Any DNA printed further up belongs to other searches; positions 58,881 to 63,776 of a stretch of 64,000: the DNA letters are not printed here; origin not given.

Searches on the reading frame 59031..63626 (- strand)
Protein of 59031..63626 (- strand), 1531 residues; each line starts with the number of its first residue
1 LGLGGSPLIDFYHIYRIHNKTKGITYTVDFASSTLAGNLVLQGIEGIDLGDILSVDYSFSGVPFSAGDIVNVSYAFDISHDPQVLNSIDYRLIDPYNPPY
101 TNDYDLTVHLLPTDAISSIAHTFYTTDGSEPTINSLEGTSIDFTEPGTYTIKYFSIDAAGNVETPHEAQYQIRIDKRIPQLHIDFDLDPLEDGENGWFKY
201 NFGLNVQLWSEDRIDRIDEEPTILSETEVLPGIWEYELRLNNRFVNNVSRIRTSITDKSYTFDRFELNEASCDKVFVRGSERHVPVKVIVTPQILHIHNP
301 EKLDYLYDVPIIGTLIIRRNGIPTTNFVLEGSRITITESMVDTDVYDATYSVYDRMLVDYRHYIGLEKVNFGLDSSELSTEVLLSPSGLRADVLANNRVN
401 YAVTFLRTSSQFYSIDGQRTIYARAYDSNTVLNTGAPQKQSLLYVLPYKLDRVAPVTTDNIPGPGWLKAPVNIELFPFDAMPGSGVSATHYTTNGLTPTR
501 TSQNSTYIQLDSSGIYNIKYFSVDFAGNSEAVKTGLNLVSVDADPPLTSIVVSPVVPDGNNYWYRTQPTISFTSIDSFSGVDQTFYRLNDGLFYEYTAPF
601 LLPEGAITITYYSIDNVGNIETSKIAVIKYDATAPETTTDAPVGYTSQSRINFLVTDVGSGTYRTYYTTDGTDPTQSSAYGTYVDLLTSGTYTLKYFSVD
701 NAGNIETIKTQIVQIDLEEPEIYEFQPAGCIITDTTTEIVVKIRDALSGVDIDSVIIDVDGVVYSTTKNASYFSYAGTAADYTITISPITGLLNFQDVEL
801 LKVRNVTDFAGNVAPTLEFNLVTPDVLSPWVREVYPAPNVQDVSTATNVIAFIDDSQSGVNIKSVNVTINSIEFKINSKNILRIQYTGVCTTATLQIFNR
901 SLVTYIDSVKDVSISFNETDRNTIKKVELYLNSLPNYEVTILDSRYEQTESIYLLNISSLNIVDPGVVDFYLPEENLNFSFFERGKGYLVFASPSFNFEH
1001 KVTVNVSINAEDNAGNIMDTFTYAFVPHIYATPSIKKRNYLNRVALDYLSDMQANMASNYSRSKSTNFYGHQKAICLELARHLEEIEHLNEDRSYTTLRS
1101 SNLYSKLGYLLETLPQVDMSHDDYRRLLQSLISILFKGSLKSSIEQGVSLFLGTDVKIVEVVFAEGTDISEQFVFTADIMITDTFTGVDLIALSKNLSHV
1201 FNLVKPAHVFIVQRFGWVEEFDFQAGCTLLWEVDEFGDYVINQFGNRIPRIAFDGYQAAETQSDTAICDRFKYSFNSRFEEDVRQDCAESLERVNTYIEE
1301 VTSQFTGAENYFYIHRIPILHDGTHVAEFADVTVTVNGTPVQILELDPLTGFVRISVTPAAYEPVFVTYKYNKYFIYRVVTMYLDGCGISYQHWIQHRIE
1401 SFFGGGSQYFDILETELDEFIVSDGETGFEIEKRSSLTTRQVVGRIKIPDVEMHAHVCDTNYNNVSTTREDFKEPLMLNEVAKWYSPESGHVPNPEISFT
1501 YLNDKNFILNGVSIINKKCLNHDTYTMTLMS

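Call 12: search_protein_families(library=phrogs, proteins=[window:59031-63626:-], max_evalue=0.00001)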
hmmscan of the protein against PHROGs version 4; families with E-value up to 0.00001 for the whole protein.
window:59031-63626:- (1531 aa): 0 families

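Call 27: search_protein_families(library=pfam, proteins=[window:59031-63626:-], max_evalue=0.001)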
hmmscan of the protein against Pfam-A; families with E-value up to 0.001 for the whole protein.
window:59031-63626:- (1531 aa): 2 families
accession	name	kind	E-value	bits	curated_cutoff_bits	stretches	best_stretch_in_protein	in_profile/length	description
PF13290.12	CHB_HEX_C_1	-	1e-15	57.9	22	3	663-710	21-67/67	Chitobiase/beta-hexosaminidase C-terminal domain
PF13287.12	Fn3_assoc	-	5e-10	39.8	23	1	666-711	13-57/59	Fn3 associated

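Call 53: find_encoding_contigs(protein=window:59031-63626:-, flank=10000, max_places=2)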
Protein window:59031-63626:- (1531 aa): no gene with exactly this product is on record in the collection.

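Call 69: find_related_loci(query=window:59031-63626:-, collection=viral_contigs, flank=10000)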
Query window:59031-63626:- (1531 aa) in viral_contigs; peptide patterns used: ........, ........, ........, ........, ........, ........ (x = any residue, [..] = any of these).
9 stretches matched a pattern; 1 encode a relative of the query (tblastn E <= 1e-3); 1 distinct loci.
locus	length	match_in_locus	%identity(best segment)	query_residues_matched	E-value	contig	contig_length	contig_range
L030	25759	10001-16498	60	1-1528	0e+0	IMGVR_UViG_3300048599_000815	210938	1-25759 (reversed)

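Call 72: search_protein_families(library=phrogs, proteins=[L030:141-2420:+, L030:2638-6108:+, L030:6135-8021:+, L030:8044-8442:+, L030:8513-12000:+], max_evalue=0.001)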
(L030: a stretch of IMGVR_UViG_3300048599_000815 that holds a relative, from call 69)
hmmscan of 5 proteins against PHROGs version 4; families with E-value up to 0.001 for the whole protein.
L030:141-2420:+ (759 aa): 2 families
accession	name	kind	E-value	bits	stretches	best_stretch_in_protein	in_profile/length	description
phrog_6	-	tail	1.3e-21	77.8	2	23-145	191-286/548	baseplate wedge subunit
phrog_1608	-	tail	7.8e-10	39.5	1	536-641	72-179/192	tail protein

L030:2638-6108:+ (1156 aa): 0 families

L030:6135-8021:+ (628 aa): 0 families

L030:8044-8442:+ (132 aa): 0 families

L030:8513-12000:+ (1162 aa): 0 families

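Call 73: search_protein_families(library=pfam, proteins=[L030:141-2420:+, L030:2638-6108:+, L030:6135-8021:+, L030:8044-8442:+, L030:8513-12000:+], max_evalue=0.001)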
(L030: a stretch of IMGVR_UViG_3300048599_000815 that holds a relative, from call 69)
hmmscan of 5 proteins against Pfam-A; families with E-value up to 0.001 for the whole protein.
L030:141-2420:+ (759 aa): 1 family
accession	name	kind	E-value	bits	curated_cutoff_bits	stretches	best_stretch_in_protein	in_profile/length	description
PF04865.19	Baseplate_J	-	1.2e-16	61.3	21.1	2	23-134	64-167/255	Baseplate J-like protein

L030:2638-6108:+ (1156 aa): 3 families
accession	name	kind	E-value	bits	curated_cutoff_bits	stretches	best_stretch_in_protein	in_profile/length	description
PF07581.17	Glug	-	1.1e-14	54.1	20.5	1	742-767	1-27/28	The GLUG motif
PF18911.6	PKD_4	-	2.7e-07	31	27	1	321-370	20-73/85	PKD domain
PF00801.26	PKD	-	3e-06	27.6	23.5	1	317-372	13-72/80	PKD domain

L030:6135-8021:+ (628 aa): 1 family
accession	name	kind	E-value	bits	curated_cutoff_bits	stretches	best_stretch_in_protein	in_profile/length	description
PF09479.16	Flg_new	-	0.00035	21.1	27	1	540-614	1-65/65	Listeria-Bacteroides repeat domain (List_Bact_rpt)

L030:8044-8442:+ (132 aa): 1 family
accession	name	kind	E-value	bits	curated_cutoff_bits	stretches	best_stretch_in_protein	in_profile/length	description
PF09479.16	Flg_new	-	1.3e-07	32.1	27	1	5-77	3-65/65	Listeria-Bacteroides repeat domain (List_Bact_rpt)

L030:8513-12000:+ (1162 aa): 5 families
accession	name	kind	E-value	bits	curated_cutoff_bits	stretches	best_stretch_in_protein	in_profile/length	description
PF17957.7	Big_7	-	4.4e-37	127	24.1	3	201-269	1-70/70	Bacterial Ig domain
PF13287.12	Fn3_assoc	-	4.9e-08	33.4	23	0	343-394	13-56/59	Fn3 associated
PF13290.12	CHB_HEX_C_1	-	2.1e-07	31.2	22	2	534-579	22-66/67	Chitobiase/beta-hexosaminidase C-terminal domain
PF13754.12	Big_3_4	-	6.6e-05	23.2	27.3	0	864-912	31-79/106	Domain of unknown function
PF19077.6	Big_13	-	8.2e-05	23.5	27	0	63-99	61-98/102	Bacterial Ig-like domain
